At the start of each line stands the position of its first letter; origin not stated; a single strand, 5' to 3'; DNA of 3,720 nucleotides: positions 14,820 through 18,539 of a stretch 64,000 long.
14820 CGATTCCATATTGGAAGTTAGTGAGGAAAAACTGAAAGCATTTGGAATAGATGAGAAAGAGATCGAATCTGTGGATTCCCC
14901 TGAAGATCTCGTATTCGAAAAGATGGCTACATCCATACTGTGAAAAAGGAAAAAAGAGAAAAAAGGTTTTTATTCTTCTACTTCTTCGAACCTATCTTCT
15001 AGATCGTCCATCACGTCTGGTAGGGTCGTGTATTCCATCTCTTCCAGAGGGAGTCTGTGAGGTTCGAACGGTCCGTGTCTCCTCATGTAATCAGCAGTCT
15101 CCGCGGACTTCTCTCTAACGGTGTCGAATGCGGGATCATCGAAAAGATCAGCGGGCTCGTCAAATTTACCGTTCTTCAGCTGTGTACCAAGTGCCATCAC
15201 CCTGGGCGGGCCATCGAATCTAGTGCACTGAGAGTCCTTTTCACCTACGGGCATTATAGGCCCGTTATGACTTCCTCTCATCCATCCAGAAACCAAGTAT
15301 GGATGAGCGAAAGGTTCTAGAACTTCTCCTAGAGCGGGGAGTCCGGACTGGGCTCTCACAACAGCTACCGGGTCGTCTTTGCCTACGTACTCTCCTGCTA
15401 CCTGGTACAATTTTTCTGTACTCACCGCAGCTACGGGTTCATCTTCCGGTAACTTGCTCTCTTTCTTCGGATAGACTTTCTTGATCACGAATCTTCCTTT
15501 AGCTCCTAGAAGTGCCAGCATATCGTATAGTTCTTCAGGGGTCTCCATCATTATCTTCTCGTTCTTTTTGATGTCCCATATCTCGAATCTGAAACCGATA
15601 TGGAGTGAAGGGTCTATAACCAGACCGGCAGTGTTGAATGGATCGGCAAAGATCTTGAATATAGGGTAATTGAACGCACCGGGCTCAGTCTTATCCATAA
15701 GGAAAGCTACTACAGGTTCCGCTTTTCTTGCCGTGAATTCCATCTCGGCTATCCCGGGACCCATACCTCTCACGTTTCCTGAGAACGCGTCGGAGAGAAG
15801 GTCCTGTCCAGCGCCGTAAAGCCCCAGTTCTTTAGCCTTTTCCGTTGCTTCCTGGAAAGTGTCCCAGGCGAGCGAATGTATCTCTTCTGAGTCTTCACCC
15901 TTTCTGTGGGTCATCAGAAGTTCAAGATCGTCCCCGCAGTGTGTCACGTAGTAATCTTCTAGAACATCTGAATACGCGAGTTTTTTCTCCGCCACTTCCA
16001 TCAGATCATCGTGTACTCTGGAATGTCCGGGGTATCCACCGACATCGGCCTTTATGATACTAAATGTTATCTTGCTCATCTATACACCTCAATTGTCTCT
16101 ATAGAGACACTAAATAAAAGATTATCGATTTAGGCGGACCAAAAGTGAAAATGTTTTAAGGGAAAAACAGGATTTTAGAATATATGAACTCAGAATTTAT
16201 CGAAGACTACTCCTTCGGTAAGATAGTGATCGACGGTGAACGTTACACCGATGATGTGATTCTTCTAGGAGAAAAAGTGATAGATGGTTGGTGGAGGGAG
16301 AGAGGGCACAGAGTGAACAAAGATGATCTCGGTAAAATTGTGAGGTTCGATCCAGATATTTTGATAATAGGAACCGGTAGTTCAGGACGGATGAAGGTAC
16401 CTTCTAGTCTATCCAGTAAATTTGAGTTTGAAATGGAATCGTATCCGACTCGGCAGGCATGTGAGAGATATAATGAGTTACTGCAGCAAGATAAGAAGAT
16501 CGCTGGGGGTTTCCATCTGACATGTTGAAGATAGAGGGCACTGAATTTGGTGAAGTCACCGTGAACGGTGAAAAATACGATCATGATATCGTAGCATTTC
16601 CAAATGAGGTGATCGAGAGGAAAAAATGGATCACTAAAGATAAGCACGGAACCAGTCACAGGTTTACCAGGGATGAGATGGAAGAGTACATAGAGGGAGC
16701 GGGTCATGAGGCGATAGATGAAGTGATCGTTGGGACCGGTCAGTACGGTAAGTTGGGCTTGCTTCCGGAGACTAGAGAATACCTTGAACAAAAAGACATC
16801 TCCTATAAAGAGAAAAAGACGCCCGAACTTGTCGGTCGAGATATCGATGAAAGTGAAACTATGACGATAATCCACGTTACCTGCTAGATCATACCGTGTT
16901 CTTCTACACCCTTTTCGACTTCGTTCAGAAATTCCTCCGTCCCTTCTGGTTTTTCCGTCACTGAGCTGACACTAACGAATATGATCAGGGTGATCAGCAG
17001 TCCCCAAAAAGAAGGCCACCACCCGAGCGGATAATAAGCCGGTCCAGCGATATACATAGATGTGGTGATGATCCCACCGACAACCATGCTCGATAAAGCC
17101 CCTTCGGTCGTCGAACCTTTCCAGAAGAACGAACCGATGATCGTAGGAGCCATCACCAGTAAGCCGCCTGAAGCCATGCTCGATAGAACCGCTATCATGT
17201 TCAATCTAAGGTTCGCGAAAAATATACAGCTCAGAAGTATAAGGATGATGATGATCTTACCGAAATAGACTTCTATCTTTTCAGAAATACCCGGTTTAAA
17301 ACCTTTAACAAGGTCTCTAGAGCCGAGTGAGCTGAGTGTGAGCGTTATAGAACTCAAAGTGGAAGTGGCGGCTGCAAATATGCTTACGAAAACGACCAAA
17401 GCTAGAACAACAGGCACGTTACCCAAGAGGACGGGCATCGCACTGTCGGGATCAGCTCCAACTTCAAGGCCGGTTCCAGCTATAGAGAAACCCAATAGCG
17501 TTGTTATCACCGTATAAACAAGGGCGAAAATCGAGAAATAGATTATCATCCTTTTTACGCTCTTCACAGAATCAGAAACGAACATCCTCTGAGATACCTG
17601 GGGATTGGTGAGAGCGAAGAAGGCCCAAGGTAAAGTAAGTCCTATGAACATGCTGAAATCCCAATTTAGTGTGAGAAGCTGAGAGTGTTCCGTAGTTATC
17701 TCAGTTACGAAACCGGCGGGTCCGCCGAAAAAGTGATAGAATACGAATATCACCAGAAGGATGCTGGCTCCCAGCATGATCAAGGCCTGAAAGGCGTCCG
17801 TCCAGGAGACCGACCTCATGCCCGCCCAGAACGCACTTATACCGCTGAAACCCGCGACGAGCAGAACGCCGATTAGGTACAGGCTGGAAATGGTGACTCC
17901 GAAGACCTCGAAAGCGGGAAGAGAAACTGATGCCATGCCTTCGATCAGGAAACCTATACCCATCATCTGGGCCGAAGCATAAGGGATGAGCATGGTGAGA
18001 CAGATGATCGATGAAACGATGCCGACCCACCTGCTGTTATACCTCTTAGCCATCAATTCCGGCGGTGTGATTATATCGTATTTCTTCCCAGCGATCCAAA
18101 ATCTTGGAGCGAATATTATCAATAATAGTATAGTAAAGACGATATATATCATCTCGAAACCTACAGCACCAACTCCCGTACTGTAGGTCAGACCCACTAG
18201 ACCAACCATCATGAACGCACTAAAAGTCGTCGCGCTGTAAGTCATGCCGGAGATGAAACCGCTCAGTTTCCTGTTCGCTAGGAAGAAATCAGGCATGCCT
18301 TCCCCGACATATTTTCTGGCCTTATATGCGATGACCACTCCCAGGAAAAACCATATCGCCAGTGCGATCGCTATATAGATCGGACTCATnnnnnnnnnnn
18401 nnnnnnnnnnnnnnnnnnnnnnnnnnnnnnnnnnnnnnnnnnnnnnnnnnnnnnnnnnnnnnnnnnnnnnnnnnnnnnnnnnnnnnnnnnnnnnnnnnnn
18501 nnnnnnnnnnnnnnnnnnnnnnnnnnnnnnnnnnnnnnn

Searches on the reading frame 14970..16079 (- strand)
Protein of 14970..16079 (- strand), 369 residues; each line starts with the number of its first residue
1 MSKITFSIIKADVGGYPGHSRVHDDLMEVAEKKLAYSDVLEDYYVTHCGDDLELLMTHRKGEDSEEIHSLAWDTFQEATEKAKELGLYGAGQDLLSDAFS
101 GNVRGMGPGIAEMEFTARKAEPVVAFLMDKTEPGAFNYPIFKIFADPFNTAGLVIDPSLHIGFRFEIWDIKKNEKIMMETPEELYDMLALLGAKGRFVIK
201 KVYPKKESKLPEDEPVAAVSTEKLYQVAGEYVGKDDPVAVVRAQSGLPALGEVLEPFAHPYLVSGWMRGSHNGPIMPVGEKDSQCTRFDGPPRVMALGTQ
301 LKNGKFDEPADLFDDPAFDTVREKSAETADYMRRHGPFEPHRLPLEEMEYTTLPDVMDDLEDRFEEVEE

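Call 64: search_protein_families(library=pfam, proteins=[window:14970-16079:-], max_evalue=0.00001)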
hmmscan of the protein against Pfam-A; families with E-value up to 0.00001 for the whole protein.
window:14970-16079:- (369 aa): 1 family
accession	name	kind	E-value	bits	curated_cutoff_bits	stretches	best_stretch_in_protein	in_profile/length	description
PF01950.21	FBPase_3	-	5.4e-180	598.7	25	1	3-365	1-361/361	Fructose-1,6-bisphosphatase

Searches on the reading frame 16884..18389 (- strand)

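Call 44: search_protein_families(library=pfam, proteins=[window:16884-18389:-], max_evalue=0.00001)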
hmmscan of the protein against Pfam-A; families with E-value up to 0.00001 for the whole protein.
window:16884-18389:- (501 aa): 1 family
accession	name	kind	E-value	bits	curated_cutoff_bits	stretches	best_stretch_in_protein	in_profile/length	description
PF00474.23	SSF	-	2.4e-39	135.8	22.8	1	35-438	1-406/406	Sodium:solute symporter family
